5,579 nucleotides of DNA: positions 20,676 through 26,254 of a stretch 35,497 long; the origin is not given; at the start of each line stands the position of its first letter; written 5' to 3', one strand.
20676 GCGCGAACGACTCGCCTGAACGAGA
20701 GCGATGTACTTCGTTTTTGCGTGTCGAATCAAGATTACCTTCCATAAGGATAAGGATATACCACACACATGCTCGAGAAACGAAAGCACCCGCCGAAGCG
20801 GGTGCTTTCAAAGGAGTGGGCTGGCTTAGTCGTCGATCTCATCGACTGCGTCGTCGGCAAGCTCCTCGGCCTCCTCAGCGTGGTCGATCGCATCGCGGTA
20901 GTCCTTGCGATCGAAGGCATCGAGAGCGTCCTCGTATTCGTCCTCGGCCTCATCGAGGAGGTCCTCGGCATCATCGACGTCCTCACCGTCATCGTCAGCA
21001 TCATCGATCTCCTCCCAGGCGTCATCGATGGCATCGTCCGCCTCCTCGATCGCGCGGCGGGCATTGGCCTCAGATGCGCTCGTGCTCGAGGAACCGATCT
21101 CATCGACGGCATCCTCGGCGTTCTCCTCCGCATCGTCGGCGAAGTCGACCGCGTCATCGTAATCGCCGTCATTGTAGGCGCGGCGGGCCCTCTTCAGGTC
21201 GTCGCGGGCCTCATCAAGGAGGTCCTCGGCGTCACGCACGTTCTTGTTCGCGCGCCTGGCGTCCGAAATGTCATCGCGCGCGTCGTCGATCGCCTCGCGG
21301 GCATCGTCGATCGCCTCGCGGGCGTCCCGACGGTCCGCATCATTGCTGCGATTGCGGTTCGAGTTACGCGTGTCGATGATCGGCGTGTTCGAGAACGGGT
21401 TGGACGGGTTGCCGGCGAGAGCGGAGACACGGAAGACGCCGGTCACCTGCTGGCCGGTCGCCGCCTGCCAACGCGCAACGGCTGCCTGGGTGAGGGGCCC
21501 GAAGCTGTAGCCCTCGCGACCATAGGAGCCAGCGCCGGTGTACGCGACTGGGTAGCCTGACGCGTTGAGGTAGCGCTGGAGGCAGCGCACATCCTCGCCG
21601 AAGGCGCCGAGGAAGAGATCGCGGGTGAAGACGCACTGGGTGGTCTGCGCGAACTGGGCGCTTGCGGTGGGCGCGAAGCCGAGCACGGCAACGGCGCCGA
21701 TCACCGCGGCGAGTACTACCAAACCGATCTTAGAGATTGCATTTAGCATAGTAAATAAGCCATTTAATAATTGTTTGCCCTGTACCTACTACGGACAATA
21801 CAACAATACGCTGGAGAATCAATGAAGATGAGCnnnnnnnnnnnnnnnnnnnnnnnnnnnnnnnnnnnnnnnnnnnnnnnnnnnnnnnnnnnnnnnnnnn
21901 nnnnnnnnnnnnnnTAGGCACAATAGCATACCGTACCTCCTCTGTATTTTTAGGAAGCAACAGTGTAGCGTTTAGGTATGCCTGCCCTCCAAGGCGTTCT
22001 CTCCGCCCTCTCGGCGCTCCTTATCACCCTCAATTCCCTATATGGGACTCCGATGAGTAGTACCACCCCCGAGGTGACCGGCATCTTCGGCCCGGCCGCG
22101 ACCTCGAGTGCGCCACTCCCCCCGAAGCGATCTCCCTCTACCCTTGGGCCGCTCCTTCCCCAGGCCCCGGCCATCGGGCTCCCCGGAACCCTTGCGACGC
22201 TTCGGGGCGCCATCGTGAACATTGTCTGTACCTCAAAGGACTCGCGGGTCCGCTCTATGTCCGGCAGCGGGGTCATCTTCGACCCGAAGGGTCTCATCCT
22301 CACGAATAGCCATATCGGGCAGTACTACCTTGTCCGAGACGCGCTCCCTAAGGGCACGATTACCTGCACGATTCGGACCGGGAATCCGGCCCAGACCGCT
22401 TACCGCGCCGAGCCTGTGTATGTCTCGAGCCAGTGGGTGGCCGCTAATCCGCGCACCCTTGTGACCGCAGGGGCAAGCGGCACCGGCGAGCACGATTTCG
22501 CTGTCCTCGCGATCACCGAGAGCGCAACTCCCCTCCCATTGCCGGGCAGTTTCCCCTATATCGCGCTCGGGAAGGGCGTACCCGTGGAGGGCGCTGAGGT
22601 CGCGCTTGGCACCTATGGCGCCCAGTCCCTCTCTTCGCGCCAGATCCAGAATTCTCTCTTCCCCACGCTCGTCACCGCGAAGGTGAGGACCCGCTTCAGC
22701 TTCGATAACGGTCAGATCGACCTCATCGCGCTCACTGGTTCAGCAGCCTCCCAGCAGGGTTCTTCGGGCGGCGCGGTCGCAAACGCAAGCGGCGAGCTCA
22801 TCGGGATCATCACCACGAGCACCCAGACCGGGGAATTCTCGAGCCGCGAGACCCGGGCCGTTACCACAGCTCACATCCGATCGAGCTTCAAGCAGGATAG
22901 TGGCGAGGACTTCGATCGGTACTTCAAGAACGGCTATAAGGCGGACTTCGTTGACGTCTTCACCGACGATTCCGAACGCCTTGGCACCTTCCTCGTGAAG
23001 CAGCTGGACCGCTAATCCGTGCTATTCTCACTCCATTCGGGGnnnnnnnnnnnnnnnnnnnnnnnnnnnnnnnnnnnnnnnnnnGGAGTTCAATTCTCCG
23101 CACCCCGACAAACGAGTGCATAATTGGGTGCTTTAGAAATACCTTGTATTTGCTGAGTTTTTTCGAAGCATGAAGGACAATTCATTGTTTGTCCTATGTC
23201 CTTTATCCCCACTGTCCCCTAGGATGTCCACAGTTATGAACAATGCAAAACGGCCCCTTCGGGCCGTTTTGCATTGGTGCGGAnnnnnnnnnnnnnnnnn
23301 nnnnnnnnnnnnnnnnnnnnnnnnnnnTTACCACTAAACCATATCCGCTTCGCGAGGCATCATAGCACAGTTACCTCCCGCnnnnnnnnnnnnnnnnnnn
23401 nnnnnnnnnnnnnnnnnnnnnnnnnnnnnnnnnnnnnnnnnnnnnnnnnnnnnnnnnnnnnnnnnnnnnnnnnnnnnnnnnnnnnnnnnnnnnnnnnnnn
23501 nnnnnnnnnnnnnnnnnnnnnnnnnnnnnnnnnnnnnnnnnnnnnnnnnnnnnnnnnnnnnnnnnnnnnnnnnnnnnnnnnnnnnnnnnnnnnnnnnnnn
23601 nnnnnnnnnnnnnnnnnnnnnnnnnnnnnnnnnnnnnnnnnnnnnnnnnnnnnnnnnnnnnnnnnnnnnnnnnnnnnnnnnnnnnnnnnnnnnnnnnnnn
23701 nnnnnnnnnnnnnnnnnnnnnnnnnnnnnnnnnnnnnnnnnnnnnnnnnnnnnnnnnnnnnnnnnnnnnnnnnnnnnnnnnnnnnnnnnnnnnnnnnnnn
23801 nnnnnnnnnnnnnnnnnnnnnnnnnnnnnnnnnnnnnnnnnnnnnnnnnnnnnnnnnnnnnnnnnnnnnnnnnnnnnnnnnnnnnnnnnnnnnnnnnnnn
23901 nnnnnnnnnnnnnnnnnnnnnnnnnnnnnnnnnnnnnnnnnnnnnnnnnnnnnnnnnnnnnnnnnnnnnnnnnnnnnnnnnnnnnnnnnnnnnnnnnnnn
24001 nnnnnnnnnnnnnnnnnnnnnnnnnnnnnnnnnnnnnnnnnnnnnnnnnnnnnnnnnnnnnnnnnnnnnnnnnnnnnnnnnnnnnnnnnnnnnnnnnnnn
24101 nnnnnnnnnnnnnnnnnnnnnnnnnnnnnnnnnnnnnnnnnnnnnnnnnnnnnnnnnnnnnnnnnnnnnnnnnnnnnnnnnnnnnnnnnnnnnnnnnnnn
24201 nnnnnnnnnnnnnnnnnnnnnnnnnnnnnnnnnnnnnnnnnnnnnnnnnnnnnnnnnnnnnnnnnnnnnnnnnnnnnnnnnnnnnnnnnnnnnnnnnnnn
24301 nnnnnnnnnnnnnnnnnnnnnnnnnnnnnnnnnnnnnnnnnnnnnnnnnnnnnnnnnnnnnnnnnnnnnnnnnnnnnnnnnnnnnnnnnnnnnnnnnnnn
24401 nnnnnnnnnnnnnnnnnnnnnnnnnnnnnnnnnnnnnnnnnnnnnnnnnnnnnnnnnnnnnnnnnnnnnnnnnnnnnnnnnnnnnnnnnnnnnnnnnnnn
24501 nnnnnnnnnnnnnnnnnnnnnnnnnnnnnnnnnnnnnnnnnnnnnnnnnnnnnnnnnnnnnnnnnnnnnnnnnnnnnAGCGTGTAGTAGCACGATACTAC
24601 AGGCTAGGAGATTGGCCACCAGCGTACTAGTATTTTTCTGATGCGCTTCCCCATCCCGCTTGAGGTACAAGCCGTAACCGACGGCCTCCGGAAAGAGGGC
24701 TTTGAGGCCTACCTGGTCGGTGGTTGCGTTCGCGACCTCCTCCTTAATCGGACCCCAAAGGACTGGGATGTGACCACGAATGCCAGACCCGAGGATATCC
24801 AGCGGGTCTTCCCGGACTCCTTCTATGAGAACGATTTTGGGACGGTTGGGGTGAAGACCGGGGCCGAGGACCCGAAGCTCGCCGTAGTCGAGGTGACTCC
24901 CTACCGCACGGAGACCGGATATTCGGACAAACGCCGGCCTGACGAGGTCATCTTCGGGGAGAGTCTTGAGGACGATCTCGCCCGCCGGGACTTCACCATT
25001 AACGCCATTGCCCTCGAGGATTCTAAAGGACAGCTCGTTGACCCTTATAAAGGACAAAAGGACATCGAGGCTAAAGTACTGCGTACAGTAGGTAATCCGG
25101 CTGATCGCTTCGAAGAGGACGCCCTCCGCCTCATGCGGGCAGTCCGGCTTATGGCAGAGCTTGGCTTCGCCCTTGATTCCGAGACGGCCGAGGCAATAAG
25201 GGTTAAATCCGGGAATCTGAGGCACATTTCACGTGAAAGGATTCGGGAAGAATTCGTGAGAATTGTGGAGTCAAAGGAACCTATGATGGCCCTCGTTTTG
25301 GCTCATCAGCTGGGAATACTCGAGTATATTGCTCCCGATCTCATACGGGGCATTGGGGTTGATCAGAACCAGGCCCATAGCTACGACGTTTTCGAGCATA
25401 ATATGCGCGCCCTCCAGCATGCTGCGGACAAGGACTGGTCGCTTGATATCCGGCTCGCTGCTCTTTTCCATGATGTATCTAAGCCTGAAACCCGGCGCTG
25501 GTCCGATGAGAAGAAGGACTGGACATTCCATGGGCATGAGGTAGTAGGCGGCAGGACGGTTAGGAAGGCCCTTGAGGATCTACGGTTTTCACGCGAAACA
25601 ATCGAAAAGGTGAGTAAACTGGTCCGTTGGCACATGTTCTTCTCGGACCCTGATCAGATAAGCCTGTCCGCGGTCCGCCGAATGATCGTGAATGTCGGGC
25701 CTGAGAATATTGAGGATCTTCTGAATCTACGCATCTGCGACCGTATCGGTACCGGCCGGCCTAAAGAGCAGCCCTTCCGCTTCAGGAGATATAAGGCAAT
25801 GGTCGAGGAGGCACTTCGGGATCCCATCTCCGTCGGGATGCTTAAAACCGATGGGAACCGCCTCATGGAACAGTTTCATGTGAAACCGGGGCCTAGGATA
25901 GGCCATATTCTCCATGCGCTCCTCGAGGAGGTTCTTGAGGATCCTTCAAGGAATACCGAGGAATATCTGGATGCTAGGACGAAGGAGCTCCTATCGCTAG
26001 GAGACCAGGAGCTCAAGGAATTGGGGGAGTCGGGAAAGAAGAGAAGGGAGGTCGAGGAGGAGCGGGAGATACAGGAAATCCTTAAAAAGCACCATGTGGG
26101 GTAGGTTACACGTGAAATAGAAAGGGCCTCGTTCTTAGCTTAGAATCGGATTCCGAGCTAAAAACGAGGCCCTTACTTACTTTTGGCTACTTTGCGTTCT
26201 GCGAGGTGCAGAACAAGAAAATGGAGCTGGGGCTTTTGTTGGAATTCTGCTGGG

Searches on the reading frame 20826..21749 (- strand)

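Call 68: search_protein_families(library=pfam, proteins=[window:20826-21749:-], max_evalue=0.001)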
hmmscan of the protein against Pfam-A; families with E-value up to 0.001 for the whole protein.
window:20826-21749:- (307 aa): 3 families
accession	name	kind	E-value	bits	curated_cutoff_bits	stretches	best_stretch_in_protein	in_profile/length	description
PF01471.23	PG_binding_1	-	1.9e-08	34.8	23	1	51-105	2-48/57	Putative peptidoglycan binding domain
PF05168.19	HEPN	-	2.6e-07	31.2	22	0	174-205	1-32/117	HEPN domain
PF14346.11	DUF4398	-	1.2e-05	26.1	27.9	1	153-215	2-63/78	Domain of unknown function (DUF4398)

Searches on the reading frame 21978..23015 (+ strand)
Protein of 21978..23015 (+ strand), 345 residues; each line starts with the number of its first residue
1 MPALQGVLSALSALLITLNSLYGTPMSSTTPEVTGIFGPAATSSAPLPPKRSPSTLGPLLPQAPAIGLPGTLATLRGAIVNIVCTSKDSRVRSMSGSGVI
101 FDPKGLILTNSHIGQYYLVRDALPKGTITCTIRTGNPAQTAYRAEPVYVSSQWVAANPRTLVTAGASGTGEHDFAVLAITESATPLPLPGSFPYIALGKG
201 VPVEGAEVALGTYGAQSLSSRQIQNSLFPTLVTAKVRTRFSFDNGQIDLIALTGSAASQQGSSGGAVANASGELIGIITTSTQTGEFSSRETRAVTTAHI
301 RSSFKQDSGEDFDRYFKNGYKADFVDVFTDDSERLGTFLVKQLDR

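Call 68: search_protein_families(library=pfam, proteins=[window:21978-23015:+], max_evalue=0.001)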
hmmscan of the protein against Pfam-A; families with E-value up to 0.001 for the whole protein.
window:21978-23015:+ (345 aa): 2 families
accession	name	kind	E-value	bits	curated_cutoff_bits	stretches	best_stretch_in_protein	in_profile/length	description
PF13365.12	Trypsin_2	-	3.5e-12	47.7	27.6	1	96-277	1-144/144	Trypsin-like peptidase domain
PF00089.32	Trypsin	-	1.3e-08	35.4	20.6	1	96-283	27-200/220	Trypsin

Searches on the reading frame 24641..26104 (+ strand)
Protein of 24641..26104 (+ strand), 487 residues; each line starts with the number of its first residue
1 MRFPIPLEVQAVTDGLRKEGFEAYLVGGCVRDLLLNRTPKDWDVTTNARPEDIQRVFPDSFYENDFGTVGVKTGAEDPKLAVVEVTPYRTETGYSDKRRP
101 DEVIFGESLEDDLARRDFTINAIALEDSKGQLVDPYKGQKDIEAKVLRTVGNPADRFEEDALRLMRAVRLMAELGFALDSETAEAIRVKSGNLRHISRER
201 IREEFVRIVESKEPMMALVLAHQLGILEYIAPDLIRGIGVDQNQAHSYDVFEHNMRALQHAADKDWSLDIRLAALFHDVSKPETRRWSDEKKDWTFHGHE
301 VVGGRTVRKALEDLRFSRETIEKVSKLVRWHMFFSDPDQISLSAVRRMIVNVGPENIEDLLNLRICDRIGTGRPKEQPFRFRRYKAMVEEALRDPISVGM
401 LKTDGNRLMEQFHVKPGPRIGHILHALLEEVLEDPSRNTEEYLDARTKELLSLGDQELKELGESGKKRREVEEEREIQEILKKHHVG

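Call 69: search_protein_families(library=pfam, proteins=[window:24641-26104:+], max_evalue=0.001)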
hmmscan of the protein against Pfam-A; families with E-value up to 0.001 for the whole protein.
window:24641-26104:+ (487 aa): 4 families
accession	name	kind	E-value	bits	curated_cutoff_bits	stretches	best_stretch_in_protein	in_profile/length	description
PF01743.26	PolyA_pol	-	7.2e-37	127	23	1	23-148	1-126/126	Poly A polymerase head domain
PF12627.12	PolyA_pol_RNAbd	-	3.9e-14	52.6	22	1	175-234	1-60/64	Probable RNA and SrmB- binding site of polymerase A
PF01966.28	HD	-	3.7e-11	43.8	22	1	250-342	1-102/116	HD domain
PF13735.12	tRNA_NucTran2_2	-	7.9e-09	36.1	27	1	287-443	3-145/149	tRNA nucleotidyltransferase domain 2 putative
